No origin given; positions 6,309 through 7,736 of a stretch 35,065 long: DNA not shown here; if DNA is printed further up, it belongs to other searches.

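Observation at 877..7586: Tandem duplication of a two-gene surface module (PepSY-like X protein followed by a NosD-like beta-helix protein)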

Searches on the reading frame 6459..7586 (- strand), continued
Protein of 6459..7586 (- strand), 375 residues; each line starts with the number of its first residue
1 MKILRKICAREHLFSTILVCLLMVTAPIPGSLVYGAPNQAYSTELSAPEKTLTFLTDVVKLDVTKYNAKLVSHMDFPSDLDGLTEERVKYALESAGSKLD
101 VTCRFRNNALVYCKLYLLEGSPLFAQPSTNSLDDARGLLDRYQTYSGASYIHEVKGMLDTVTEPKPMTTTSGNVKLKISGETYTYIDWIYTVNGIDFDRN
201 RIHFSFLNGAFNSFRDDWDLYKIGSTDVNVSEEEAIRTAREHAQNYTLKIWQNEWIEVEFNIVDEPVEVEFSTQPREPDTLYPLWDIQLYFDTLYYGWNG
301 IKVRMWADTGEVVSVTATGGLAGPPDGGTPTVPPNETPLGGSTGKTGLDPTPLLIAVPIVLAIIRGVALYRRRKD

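Call 53: search_protein_families(library=pfam, proteins=[L061:8001-11117:+, L043:1676-3241:+, L045:1273-3114:+, L046:1337-2731:+, L050:1765-2877:+, L055:6680-7771:+, L079:1013-2092:+, L087:3110-5560:+, L110:1371-2657:+, L118:7742-9043:+], max_evalue=0.0001)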
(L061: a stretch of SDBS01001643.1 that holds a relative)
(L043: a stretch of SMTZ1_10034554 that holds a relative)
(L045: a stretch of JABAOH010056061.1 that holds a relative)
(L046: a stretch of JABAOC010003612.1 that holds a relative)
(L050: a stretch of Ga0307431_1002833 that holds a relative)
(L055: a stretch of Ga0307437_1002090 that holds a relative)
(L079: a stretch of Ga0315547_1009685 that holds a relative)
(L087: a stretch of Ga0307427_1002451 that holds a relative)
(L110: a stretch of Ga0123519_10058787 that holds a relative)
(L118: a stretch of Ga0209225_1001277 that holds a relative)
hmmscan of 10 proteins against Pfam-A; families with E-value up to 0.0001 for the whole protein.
L061:8001-11117:+ (1038 aa): 2 families
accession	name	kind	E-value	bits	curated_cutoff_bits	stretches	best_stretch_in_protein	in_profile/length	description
PF05048.19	NosD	-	2e-31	109.5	23.6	2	763-965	2-212/212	Periplasmic copper-binding protein (NosD)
PF13229.12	Beta_helix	-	3e-16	59.9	25.9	2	844-938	46-138/158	Right handed beta helix region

L043:1676-3241:+ (521 aa): 12 families
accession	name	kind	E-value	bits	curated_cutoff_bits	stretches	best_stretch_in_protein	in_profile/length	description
PF01344.31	Kelch_1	-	5.5e-56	186.1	20.1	4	42-86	1-46/46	Kelch motif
PF25210.1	Kelch_FKB95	-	3.5e-35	122.4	70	3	98-182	42-124/268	FKB95, Kelch-repeats domain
PF13964.12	Kelch_6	-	4.4e-35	119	25.3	4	91-136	4-50/50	Kelch motif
PF07646.21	Kelch_2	-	1.7e-31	107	21.3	3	89-133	2-48/48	Kelch motif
PF24681.1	Kelch_KLHDC2_KLHL20_DRC7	-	6.2e-27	94.8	50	2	81-233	43-196/221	KLHDC2/KLHL20/DRC7 Kelch-repeats domain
PF13229.12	Beta_helix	-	9.1e-25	87.6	25.9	1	359-481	23-149/158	Right handed beta helix region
PF05048.19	NosD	-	5.4e-24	85.2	23.6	1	356-513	14-167/212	Periplasmic copper-binding protein (NosD)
PF13415.12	Kelch_3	-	1.4e-21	76.5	22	1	99-143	2-47/48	Galactose oxidase, central domain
PF13418.12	Kelch_4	-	7.3e-21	74.3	21.6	1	90-133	4-48/49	Galactose oxidase, central domain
PF24981.1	Beta-prop_ATRN-LZTR1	-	1.6e-14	54.3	50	1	37-210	86-280/289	Attractin/LZTR1 beta-propeller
PF24996.1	NANM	-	5.7e-13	48.9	45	1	124-216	41-131/350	N-acetylneuraminate epimerase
PF13854.13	Kelch_HCF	-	1.8e-05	24.6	113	0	38-154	13-140/345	Host cell factor, Kelch-repeats domain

L045:1273-3114:+ (613 aa): 12 families
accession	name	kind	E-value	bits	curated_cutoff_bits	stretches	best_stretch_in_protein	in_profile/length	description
PF01344.31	Kelch_1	-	3.3e-54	180.4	20.1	5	42-88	1-46/46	Kelch motif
PF24681.1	Kelch_KLHDC2_KLHL20_DRC7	-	3.1e-38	131.7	50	2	97-317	5-221/221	KLHDC2/KLHL20/DRC7 Kelch-repeats domain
PF25210.1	Kelch_FKB95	-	3.3e-33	115.9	70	3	100-190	42-124/268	FKB95, Kelch-repeats domain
PF13964.12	Kelch_6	-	2.2e-29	100.9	25.3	3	197-245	3-49/50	Kelch motif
PF07646.21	Kelch_2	-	2.7e-29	100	21.3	2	90-137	1-43/48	Kelch motif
PF05048.19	NosD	-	3.1e-21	76.2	23.6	1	388-529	61-211/212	Periplasmic copper-binding protein (NosD)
PF24981.1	Beta-prop_ATRN-LZTR1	-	1.5e-19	70.8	50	2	134-318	26-220/289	Attractin/LZTR1 beta-propeller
PF24996.1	NANM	-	9.5e-15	54.7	45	1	96-163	59-125/350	N-acetylneuraminate epimerase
PF13415.12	Kelch_3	-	2e-14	53.7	22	0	155-197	2-40/48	Galactose oxidase, central domain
PF13229.12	Beta_helix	-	8.3e-12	45.5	25.9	1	374-495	16-138/158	Right handed beta helix region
PF13418.12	Kelch_4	-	9e-11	42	21.6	0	96-143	8-49/49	Galactose oxidase, central domain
PF13854.13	Kelch_HCF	-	8.6e-07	29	113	0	38-163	13-140/345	Host cell factor, Kelch-repeats domain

L046:1337-2731:+ (464 aa): 10 families
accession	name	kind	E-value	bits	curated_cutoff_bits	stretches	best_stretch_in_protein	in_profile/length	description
PF01344.31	Kelch_1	-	4.2e-47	157.7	20.1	4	42-88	1-46/46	Kelch motif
PF24681.1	Kelch_KLHDC2_KLHL20_DRC7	-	1.1e-35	123.4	50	2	96-308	4-221/221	KLHDC2/KLHL20/DRC7 Kelch-repeats domain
PF25210.1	Kelch_FKB95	-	5.8e-34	118.4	70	3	102-231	44-164/268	FKB95, Kelch-repeats domain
PF13964.12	Kelch_6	-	3.1e-28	97.2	25.3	2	91-145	2-50/50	Kelch motif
PF07646.21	Kelch_2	-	6e-28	95.8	21.3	2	90-137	1-43/48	Kelch motif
PF13415.12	Kelch_3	-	2.2e-17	63.2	22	0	101-147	2-42/48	Galactose oxidase, central domain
PF24981.1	Beta-prop_ATRN-LZTR1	-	8.4e-16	58.5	50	1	31-213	77-279/289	Attractin/LZTR1 beta-propeller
PF24996.1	NANM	-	1.4e-13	50.9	45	1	96-163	59-125/350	N-acetylneuraminate epimerase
PF13418.12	Kelch_4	-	2.1e-08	34.4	21.6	0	96-143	8-49/49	Galactose oxidase, central domain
PF13854.13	Kelch_HCF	-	2.6e-06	27.4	113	0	38-167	13-144/345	Host cell factor, Kelch-repeats domain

L050:1765-2877:+ (370 aa): 6 families
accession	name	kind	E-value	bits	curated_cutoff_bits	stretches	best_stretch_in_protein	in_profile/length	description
PF01344.31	Kelch_1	-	2.3e-22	78.6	20.1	1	111-152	5-46/46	Kelch motif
PF25210.1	Kelch_FKB95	-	2.9e-19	70.2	70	2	96-206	68-181/268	FKB95, Kelch-repeats domain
PF07646.21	Kelch_2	-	9.3e-17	60.5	21.3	0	111-152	5-48/48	Kelch motif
PF24681.1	Kelch_KLHDC2_KLHL20_DRC7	-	5.5e-13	49.2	50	1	38-169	99-218/221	KLHDC2/KLHL20/DRC7 Kelch-repeats domain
PF13964.12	Kelch_6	-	1.8e-12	47.2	25.3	0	112-152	6-47/50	Kelch motif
PF24981.1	Beta-prop_ATRN-LZTR1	-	1.4e-09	38.1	50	1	101-258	33-214/289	Attractin/LZTR1 beta-propeller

L055:6680-7771:+ (363 aa): 10 families
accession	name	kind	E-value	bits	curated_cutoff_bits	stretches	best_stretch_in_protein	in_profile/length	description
PF01344.31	Kelch_1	-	1.5e-57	191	20.1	5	41-85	1-46/46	Kelch motif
PF13964.12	Kelch_6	-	2.1e-43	145.4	25.3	5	87-140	1-50/50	Kelch motif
PF07646.21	Kelch_2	-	3.7e-43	143.7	21.3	4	193-238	2-48/48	Kelch motif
PF25210.1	Kelch_FKB95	-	4.5e-36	125.3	70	3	39-134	30-124/268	FKB95, Kelch-repeats domain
PF24681.1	Kelch_KLHDC2_KLHL20_DRC7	-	4.7e-30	105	50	2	27-157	89-221/221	KLHDC2/KLHL20/DRC7 Kelch-repeats domain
PF24981.1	Beta-prop_ATRN-LZTR1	-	7.4e-24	84.9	50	2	122-314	19-221/289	Attractin/LZTR1 beta-propeller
PF13415.12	Kelch_3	-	2.4e-21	75.8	22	2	98-141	2-41/48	Galactose oxidase, central domain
PF24996.1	NANM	-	1.6e-16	60.6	45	2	76-158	41-125/350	N-acetylneuraminate epimerase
PF13418.12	Kelch_4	-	4e-15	55.9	21.6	0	89-137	4-48/49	Galactose oxidase, central domain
PF13854.13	Kelch_HCF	-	5e-07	29.7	113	0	51-114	200-266/345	Host cell factor, Kelch-repeats domain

L079:1013-2092:+ (359 aa): 2 families
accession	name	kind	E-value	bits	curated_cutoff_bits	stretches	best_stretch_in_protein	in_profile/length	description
PF13229.12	Beta_helix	-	2.5e-23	82.9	25.9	2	132-262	14-139/158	Right handed beta helix region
PF05048.19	NosD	-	2.2e-21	76.7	23.6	1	67-282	7-212/212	Periplasmic copper-binding protein (NosD)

L087:3110-5560:+ (816 aa): 2 families
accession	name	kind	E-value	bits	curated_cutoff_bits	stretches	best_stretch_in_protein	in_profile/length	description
PF05048.19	NosD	-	1.4e-43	149.2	23.6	3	360-516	40-212/212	Periplasmic copper-binding protein (NosD)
PF13229.12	Beta_helix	-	1.4e-30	106.5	25.9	3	305-431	22-146/158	Right handed beta helix region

L110:1371-2657:+ (428 aa): 2 families
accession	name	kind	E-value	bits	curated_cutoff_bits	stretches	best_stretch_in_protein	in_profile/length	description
PF05048.19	NosD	-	4.7e-33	114.9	23.6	2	85-264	38-212/212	Periplasmic copper-binding protein (NosD)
PF13229.12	Beta_helix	-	2.2e-14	53.8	25.9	1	84-224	22-158/158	Right handed beta helix region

L118:7742-9043:+ (433 aa): 2 families
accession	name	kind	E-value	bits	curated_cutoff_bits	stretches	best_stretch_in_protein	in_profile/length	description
PF05048.19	NosD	-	1.2e-23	84.2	23.6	1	89-269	37-212/212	Periplasmic copper-binding protein (NosD)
PF13229.12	Beta_helix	-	2.5e-14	53.6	25.9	1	89-229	22-158/158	Right handed beta helix region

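Call 61: search_protein_families(library=ncbifam, proteins=[L010:2627-3529:+, L013:9047-9937:+, L070:5982-6914:+, P0075, P0110, L118:7742-9043:+, L037:1306-2703:+], max_evalue=0.5)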
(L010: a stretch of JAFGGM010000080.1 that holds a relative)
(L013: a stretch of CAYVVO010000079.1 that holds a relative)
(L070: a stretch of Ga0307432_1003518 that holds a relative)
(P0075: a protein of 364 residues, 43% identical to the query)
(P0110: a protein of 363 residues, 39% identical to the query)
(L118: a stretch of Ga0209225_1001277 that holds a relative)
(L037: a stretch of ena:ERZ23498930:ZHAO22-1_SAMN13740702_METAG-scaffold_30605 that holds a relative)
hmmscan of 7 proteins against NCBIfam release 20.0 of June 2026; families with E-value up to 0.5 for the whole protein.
L010:2627-3529:+ (300 aa): 3 families
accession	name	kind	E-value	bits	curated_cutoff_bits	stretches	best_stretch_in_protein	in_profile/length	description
TIGR04247.1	NosD_copper_fam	subfamily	1.5e-19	69.8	300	1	105-248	198-327/377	nitrous oxide reductase family maturation protein NosD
TIGR03804.1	para_beta_helix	repeat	5.8e-08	32.3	19.45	2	105-143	2-39/44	parallel beta-helix repeat protein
TIGR03024.1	arch_PEF_CTERM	domain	0.25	11.6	23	1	265-288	1-20/25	PEF-CTERM sorting domain-containing protein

L013:9047-9937:+ (296 aa): 4 families
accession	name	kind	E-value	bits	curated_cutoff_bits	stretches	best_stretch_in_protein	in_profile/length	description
TIGR04247.1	NosD_copper_fam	subfamily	4.3e-24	84.8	300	1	97-240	196-332/377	nitrous oxide reductase family maturation protein NosD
TIGR03804.1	para_beta_helix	repeat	3.8e-10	39.3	19.45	2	147-190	2-43/44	parallel beta-helix repeat protein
NF047854.1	LIC10774_subfam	equivalog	1.6e-05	24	380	1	86-174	187-275/358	LIC10774/LIC10365 family surface protein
TIGR03024.1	arch_PEF_CTERM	domain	0.14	12.5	23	1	255-276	1-18/25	PEF-CTERM sorting domain-containing protein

L070:5982-6914:+ (310 aa): 4 families
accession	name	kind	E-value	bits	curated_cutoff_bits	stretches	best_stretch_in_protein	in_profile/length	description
TIGR04247.1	NosD_copper_fam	subfamily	2.2e-19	69.3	300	1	121-260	191-326/377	nitrous oxide reductase family maturation protein NosD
TIGR03804.1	para_beta_helix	repeat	8.1e-11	41.4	19.45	2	125-167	1-43/44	parallel beta-helix repeat protein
TIGR03805.1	beta_helix_1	subfamily_domain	0.11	11.5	141.5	1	84-207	63-193/314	parallel beta-helix domain-containing protein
NF038177.1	epimerase_AlgG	equivalog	0.44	9.1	700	0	113-212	311-415/519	mannuronan 5-epimerase AlgG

P0075 (364 aa): 1 family
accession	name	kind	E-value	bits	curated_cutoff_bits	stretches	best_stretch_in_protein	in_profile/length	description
TIGR03024.1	arch_PEF_CTERM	domain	0.004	17.4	23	1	331-357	1-24/25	PEF-CTERM sorting domain-containing protein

P0110 (363 aa): 0 families

L118:7742-9043:+ (433 aa): 4 families
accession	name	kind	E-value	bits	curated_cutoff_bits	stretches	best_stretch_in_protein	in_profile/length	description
TIGR04247.1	NosD_copper_fam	subfamily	1.9e-20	72.8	300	2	171-283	228-327/377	nitrous oxide reductase family maturation protein NosD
TIGR03804.1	para_beta_helix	repeat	3.7e-08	32.9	19.45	2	114-156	1-43/44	parallel beta-helix repeat protein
TIGR03805.1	beta_helix_1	subfamily_domain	0.00092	18.4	141.5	1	90-260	107-283/314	parallel beta-helix domain-containing protein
NF047446.1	barrel_OmpL47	domain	0.0058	17.1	40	1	340-387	23-68/68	OmpL47-type beta-barrel domain-containing protein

L037:1306-2703:+ (465 aa): 7 families
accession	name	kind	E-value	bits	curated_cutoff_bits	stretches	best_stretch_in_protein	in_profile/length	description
NF010730.0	PRK14131.1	subfamily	2.2e-13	49.7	416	2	141-222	81-164/384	N-acetylneuraminate epimerase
TIGR03547.1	muta_rot_YjhT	subfamily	6.9e-12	45.2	256.35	3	133-226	43-139/346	YjhT family mutarotase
TIGR03548.1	mutarot_permut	subfamily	5.2e-08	32.4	243.2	2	93-217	117-235/323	cyclically-permuted mutarotase family protein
NF052501.1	RdCuOxGlxASco2837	equivalog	2.8e-06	25.9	800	2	32-112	276-360/645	radical copper oxidase GlxA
NF047446.1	barrel_OmpL47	domain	0.00058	20.3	40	1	365-413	21-67/68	OmpL47-type beta-barrel domain-containing protein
NF007020.0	PRK09485.1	equivalog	0.11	11.5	215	0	65-107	245-287/306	homocysteine S-methyltransferase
NF033510.3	Ca_tandemer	repeat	0.41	11.1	50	1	373-405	63-96/96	Ca2+-stabilized repeat-containing adhesin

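Call 62: find_homologous_proteins(query=L061:8001-11117:+, max_evalue=1e-10)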
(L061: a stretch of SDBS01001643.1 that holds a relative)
Query L061:8001-11117:+ (1038 aa): 622 proteins with E <= 1e-10 among 8000 candidates; the best 120 are listed.
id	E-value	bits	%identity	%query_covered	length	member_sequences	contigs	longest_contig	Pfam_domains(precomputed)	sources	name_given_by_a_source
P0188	6.1e-112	393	34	30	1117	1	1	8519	PF23911.2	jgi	jgi:hypothetical protein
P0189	3.1e-111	391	35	33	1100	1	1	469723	PF23911.2,PF22352.3,PF00801.27,PF18911.7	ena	-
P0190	7.7e-109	383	38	26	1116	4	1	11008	PF23911.2,PF15892.12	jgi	jgi:hypothetical protein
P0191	7.2e-108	380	30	64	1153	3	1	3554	PF23911.2,PF13229.13,PF15892.12,PF05048.20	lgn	-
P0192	5.1e-106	374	33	31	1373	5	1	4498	PF23911.2,PF07719.24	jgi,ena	-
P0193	7.0e-106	373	35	26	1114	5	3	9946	PF15892.12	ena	-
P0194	4.0e-105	371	32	31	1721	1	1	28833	PF00801.27,PF17957.8,PF15892.12,PF18911.7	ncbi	-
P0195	4.8e-100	354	32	30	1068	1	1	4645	PF15892.12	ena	-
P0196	1.4e-96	343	33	30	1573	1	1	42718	PF23911.2,PF22352.3,PF00801.27,PF02010.22,PF18911.7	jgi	jgi:PKD repeat protein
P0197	5.5e-96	341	47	34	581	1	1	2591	-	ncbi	-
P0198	1.1e-90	323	33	32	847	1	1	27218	PF23911.2,PF15892.12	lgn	-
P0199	1.3e-90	323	34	31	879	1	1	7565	PF23911.2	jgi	jgi:hypothetical protein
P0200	4.6e-89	318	35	31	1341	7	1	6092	PF23911.2,PF15892.12,PF05048.20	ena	-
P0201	9.4e-89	317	30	62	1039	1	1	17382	PF13229.13,PF22842.4,PF15892.12,PF05048.20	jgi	jgi:parallel beta-helix repeat protein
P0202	2.1e-87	312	29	45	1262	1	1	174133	PF23911.2,PF07495.20,PF22352.3,PF00801.27,PF17963.8,PF05345.19,PF18911.7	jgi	jgi:PKD repeat protein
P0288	4.6e-56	208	29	31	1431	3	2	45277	PF12840.14,PF13412.13,PF22352.3,PF00801.27,PF15892.12,PF24266.2,PF19077.7,PF18911.7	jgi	-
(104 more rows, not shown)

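Call 71: search_protein_representatives(alignment_id=A1)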
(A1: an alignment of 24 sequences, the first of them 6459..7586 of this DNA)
Query: 24 sequences, 369 profile positions. Proteins with E-value up to 0.001 (for the whole library): 1643; up to 1e-10: 1375; up to 1e-30: 840. The best 150 are listed.
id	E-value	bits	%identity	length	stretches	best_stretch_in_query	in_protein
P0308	1.1e-186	636.6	-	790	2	12-325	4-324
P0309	4.6e-170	581.9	-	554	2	32-368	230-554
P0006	7.2e-156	535.2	-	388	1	1-368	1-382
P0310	2.6e-141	487.3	-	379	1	1-368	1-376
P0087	7.4e-139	479.2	-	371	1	1-368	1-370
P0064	3.3e-138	477.1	-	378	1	2-368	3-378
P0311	8.5e-134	462.5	-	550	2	29-317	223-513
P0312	1.9e-132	458.1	-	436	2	11-334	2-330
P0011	2.5e-131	454.4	-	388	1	10-368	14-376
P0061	1.7e-129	448.4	-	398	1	1-367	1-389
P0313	2.0e-125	435.0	-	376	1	1-367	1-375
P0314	4.3e-125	433.9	-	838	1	8-368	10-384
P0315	5.2e-125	433.6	-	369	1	3-367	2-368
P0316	6.2e-123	426.8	-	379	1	3-366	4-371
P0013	7.1e-122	423.3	-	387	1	11-368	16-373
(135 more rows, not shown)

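Call 76: search_protein_families(library=pfam, alignment_id=A1, max_evalue=10)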
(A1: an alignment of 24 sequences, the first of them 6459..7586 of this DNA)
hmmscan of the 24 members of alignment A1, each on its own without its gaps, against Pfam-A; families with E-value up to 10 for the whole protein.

A. member 1, window:6459-7586:- (375 aa): 0 families

B. families by the number of members that match (of 24 scanned): 23 families
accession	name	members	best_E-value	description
PF00746.26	Gram_pos_anchor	2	0.017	LPXTG cell wall anchor motif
PF24038.1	DUF7347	1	3.5e-05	Domain of unknown function (DUF7347)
PF18967.5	PycTM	1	0.0013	Pycsar effector protein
PF02183.23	HALZ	1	0.006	Homeobox associated leucine zipper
PF16830.10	NBD94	1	0.008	Nucleotide-Binding Domain 94 of RH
PF16244.11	DUF4901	1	0.014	YcdB, YcdC repeated domain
PF20363.3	DUF6658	1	0.033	Family of unknown function (DUF6658)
PF03364.25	Polyketide_cyc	1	0.048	Polyketide cyclase / dehydrase and lipid transport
PF18249.6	Ca_bind_SSO6904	1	0.049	Calcium binding protein SSO6904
PF16841.11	CBM60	1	0.096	Ca-dependent carbohydrate-binding module xylan-binding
PF20326.3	DUF6621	1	0.098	Family of unknown function (DUF6621)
PF14012.11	DUF4229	1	0.1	Protein of unknown function (DUF4229)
PF16959.10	Collectrin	1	0.15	Renal amino acid transporter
PF04231.19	Endonuclease_1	1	0.2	Endonuclease I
PF17778.7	BLACT_WH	1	0.24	Beta-lactamase associated winged helix domain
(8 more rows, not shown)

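Call 78: search_solved_structures(query=A1, max_evalue=10)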
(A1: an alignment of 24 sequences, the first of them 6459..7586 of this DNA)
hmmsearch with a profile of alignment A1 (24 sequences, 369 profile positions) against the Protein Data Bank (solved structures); distinct sequences matched with E-value up to 10: 4.
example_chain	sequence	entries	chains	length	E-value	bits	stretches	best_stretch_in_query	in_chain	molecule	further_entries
9c3c_B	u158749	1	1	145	0.23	13.5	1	314-368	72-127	Beta-dystroglycan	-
9xph_G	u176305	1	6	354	0.26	13.4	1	81-154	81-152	PHIKZ174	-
8yt8_O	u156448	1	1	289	0.69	12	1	307-368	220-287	Beta-dystroglycan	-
7bkb_G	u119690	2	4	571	1.1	11.3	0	132-206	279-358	Formylmethanofuran dehydrogenase, subunit A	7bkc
